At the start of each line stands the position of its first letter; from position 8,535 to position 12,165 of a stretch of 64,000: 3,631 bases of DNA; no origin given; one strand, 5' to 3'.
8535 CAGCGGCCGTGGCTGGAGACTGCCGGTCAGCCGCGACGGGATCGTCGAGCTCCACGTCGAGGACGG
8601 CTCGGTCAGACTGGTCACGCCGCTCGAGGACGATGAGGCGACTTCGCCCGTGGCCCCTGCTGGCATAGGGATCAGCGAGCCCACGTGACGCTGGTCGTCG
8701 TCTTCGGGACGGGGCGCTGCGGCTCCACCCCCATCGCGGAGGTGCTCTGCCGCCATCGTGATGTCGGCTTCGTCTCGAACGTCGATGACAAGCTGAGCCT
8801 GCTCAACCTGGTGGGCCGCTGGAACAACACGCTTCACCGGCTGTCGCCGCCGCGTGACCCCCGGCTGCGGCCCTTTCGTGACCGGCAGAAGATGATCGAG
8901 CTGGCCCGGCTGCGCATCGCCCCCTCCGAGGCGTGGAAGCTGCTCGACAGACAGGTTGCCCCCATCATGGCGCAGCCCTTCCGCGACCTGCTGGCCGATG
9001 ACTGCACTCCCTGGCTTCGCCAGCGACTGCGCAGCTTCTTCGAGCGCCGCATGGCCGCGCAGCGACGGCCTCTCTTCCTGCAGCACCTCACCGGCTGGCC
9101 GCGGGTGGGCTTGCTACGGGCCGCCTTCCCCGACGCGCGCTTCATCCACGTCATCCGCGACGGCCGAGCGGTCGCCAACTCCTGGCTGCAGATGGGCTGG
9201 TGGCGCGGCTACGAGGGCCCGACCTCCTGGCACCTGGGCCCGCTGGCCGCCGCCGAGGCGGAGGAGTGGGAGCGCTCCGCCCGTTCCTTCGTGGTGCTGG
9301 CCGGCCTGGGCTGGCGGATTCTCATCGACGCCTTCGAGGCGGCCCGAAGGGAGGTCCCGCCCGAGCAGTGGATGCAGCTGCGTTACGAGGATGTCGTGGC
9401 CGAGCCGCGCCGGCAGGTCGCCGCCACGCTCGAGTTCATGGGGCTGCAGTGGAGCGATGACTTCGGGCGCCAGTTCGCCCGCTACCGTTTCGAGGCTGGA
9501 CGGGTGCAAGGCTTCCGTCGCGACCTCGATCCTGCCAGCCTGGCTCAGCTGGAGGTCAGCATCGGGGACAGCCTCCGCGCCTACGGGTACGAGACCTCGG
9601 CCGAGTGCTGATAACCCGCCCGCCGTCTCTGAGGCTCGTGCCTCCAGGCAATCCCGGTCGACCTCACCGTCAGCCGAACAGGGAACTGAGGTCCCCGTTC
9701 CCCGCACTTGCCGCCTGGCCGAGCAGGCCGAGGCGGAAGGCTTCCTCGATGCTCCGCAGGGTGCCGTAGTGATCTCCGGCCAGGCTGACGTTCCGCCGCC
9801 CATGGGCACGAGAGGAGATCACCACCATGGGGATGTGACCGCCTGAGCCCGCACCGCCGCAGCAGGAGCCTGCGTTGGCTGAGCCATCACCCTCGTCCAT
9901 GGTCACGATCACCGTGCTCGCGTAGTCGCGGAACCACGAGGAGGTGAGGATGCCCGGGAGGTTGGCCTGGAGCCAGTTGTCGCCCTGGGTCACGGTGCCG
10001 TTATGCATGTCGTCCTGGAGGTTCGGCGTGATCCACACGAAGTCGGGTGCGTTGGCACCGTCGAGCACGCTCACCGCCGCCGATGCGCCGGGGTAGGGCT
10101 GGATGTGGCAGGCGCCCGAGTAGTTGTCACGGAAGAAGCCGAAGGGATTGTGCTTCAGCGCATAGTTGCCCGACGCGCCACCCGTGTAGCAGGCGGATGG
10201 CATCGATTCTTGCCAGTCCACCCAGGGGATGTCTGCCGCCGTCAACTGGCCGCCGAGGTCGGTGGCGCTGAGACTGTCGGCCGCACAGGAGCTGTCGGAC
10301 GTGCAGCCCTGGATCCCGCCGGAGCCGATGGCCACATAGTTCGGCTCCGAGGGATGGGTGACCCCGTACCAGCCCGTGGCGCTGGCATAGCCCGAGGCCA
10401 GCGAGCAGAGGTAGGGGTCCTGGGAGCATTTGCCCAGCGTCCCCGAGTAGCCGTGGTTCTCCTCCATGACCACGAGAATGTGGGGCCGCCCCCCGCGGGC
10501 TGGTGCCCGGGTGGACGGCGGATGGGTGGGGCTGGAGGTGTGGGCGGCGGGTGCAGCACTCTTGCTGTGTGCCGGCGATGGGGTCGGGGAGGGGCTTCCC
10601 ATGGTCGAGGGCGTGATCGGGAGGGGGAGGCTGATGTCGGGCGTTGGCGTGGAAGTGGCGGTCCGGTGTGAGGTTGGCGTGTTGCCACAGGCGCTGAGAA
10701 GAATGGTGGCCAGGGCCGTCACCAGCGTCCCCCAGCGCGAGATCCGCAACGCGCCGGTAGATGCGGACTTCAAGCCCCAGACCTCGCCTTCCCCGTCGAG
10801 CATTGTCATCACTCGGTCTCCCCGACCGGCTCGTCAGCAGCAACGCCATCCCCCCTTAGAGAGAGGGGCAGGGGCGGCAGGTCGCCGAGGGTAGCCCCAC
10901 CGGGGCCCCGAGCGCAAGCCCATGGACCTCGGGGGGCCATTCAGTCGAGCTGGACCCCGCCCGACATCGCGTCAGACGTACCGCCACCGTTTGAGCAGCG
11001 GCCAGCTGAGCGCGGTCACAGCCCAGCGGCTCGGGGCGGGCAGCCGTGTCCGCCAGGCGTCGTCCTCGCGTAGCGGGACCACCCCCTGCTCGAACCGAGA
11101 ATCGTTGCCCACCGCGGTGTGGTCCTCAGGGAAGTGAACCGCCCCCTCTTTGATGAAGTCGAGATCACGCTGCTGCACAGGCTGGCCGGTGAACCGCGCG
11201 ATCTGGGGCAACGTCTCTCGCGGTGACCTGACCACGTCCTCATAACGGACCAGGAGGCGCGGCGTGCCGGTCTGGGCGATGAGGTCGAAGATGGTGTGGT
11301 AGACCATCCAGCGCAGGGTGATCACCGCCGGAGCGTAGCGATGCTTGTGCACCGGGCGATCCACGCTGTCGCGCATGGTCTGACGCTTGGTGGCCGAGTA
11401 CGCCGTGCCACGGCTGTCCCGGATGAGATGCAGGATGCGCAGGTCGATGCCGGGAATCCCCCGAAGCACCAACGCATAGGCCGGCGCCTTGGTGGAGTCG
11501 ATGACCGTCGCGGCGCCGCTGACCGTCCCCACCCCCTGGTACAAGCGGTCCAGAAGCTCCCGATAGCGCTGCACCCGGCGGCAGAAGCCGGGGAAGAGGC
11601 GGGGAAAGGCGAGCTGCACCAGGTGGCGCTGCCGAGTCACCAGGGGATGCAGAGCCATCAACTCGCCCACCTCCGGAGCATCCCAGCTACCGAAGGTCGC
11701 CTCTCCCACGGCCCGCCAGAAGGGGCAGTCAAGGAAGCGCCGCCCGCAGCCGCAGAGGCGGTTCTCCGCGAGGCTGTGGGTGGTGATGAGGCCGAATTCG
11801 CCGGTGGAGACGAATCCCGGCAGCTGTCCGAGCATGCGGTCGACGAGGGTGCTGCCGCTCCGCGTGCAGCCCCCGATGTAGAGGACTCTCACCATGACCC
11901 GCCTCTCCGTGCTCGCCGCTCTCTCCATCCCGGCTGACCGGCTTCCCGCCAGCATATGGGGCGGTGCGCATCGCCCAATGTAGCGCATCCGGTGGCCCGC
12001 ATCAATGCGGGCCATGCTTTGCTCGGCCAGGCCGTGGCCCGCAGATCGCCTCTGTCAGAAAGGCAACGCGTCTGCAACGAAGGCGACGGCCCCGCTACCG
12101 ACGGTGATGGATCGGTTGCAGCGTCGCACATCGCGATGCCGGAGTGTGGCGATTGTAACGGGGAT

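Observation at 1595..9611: Duplicated histidine-phosphatase / sulfotransferase gene pair, one copy translationally coupled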

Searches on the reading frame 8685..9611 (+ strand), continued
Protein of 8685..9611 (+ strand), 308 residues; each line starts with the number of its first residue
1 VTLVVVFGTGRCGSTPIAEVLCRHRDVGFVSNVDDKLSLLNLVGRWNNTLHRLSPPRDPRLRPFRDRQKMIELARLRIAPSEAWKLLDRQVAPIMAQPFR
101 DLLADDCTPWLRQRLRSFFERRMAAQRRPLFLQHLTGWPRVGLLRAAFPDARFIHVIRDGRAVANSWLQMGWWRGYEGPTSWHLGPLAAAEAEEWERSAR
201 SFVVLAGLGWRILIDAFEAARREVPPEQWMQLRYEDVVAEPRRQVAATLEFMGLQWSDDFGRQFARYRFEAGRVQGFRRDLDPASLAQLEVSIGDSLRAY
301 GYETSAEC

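Call 88: search_protein_families(library=pfam, proteins=[L022:2-2044:+, L022:3626-4225:-, L022:4262-5797:-, L022:6320-7204:-, L022:7113-7898:-, L022:9607-11826:+, L022:11262-13760:+, L022:13761-14939:+, L022:14940-16100:+], max_evalue=0.001)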
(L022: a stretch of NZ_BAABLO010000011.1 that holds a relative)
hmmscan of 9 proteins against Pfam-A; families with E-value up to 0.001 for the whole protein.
L022:2-2044:+ (680 aa): 2 families
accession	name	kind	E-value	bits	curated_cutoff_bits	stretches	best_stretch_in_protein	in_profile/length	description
PF20256.3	MoCoBD_2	-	5.2e-87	292.4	27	1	291-589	1-283/283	Molybdopterin cofactor-binding domain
PF02738.23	MoCoBD_1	-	1.4e-81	273.7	27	1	12-258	1-244/244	Molybdopterin cofactor-binding domain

L022:3626-4225:- (199 aa): 0 families

L022:4262-5797:- (511 aa): 2 families
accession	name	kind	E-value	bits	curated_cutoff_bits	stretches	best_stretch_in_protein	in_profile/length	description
PF02720.22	DUF222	-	1.3e-08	35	24.4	1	49-351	8-306/306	Domain of unknown function (DUF222)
PF01844.29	HNH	-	2e-06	28.3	21.4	1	359-392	9-41/47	HNH endonuclease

L022:6320-7204:- (294 aa): 1 family
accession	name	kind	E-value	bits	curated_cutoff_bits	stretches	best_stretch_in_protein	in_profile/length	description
PF01925.25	TauE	-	1.1e-07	32.2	32.6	1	58-285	1-232/237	Sulfite exporter TauE/SafE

L022:7113-7898:- (261 aa): 1 family
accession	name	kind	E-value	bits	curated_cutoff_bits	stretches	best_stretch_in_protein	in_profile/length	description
PF13385.13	Laminin_G_3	-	4.7e-14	53.2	27.6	1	114-259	5-141/151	Concanavalin A-like lectin/glucanases superfamily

L022:9607-11826:+ (739 aa): 3 families
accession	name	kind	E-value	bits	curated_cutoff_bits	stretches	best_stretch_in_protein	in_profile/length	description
PF01968.24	Hydantoinase_A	-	3.5e-88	296.1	22.9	1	234-519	1-290/291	Hydantoinase/oxoprolinase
PF05378.19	Hydant_A_N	-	3.5e-49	167.4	25.2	1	33-213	1-175/176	Hydantoinase/oxoprolinase N-terminal region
PF19278.4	Hydant_A_C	-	4.5e-08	33.1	21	1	533-724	11-184/193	Hydantoinase/oxoprolinase C-terminal domain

L022:11262-13760:+ (832 aa): 1 family
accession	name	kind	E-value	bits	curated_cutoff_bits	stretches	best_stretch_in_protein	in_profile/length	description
PF02538.19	Hydantoinase_B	-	2.5e-134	449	26.8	1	211-749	1-519/519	Hydantoinase B/oxoprolinase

L022:13761-14939:+ (392 aa): 1 family
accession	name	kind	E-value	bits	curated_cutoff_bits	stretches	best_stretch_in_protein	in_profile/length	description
PF02515.22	CoA_transf_3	-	1.8e-118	396.3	23.3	1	8-380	1-365/366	CoA-transferase family III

L022:14940-16100:+ (386 aa): 6 families
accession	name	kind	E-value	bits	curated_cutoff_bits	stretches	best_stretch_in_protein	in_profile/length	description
PF00196.25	GerE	-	1.3e-15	57.2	23.5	1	324-373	2-51/57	Bacterial regulatory proteins, luxR family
PF00561.26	Abhydrolase_1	-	1.1e-13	51.8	25.8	1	67-283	15-245/245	alpha/beta hydrolase fold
PF12146.15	Hydrolase_4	-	1.4e-09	38.1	27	1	77-265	30-219/239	Serine aminopeptidase, S33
PF08281.18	Sigma70_r4_2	-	2.1e-05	24.5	25.7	1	323-367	9-54/54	Sigma-70, region 4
PF06821.19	Ser_hydrolase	-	0.00033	21.1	22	1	212-280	90-157/172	Serine hydrolase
PF13384.12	HTH_23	-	0.00082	19.6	24.6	0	328-361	6-39/50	Homeodomain-like domain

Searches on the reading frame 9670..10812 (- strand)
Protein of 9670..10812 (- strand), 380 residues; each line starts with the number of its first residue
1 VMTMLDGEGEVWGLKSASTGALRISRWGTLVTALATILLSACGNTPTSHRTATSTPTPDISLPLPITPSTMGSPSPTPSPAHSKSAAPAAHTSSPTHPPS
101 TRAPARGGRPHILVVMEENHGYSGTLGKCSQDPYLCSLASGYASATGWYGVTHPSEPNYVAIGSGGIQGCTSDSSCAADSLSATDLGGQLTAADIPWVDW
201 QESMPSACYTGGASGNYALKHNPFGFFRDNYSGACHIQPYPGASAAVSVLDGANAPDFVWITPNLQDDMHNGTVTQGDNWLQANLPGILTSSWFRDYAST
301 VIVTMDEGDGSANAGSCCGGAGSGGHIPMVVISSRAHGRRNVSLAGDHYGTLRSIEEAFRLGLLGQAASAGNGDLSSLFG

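Call 3: search_protein_families(library=pfam, proteins=[window:9670-10812:-], max_evalue=0.01)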
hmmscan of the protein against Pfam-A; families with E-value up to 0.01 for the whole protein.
window:9670-10812:- (380 aa): 1 family
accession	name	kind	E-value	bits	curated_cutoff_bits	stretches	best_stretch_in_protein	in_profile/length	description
PF04185.19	Phosphoesterase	-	2e-23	83.6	23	1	133-361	108-355/356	Phosphoesterase family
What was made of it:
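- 9670..10812 (-): PF04185 phosphoesterase with a hydrophobic N-terminal segment and a Pro/Ser/Thr-rich linker, so probably secreted. It is a neighbour and may not belong to the mechanism. Pfam Phosphoesterase E 2e-23 (call 3).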

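Call 8: search_protein_families(library=ncbifam, proteins=[window:9670-10812:-], max_evalue=0.001)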
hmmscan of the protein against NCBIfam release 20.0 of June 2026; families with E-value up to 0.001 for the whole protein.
window:9670-10812:- (380 aa): 0 families

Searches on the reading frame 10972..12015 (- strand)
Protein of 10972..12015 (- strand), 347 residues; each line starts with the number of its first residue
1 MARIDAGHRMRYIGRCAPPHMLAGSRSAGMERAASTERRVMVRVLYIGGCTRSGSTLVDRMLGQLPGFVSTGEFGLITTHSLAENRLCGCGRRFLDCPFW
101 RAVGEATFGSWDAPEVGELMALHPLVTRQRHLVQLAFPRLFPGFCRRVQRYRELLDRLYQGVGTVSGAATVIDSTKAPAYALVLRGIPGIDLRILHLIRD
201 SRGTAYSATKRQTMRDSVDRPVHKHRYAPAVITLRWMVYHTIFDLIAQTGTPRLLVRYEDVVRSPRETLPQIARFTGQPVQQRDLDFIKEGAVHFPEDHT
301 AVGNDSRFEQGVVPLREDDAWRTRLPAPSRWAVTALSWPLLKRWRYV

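Call 3: search_protein_families(library=pfam, proteins=[window:10972-12015:-], max_evalue=0.01)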
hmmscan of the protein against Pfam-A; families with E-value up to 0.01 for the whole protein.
window:10972-12015:- (347 aa): 2 families
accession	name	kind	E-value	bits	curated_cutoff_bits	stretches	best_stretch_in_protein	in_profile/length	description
PF13469.12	Sulfotransfer_3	-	4.1e-12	47.2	27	1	46-281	3-215/216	Sulfotransferase family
PF00685.33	Sulfotransfer_1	-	5.9e-05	23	22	1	191-286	90-189/255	Sulfotransferase domain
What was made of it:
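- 10972..12015 (-): ST3, the third sulfotransferase. It is the orthologue of the gene that lies convergent with HP in other Dormibacteraeota. Sulfotransfer_3 E 4e-12 (call 3).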

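Call 8: search_protein_families(library=ncbifam, proteins=[window:10972-12015:-], max_evalue=0.001)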
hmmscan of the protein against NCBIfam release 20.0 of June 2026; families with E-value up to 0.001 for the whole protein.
window:10972-12015:- (347 aa): 0 families
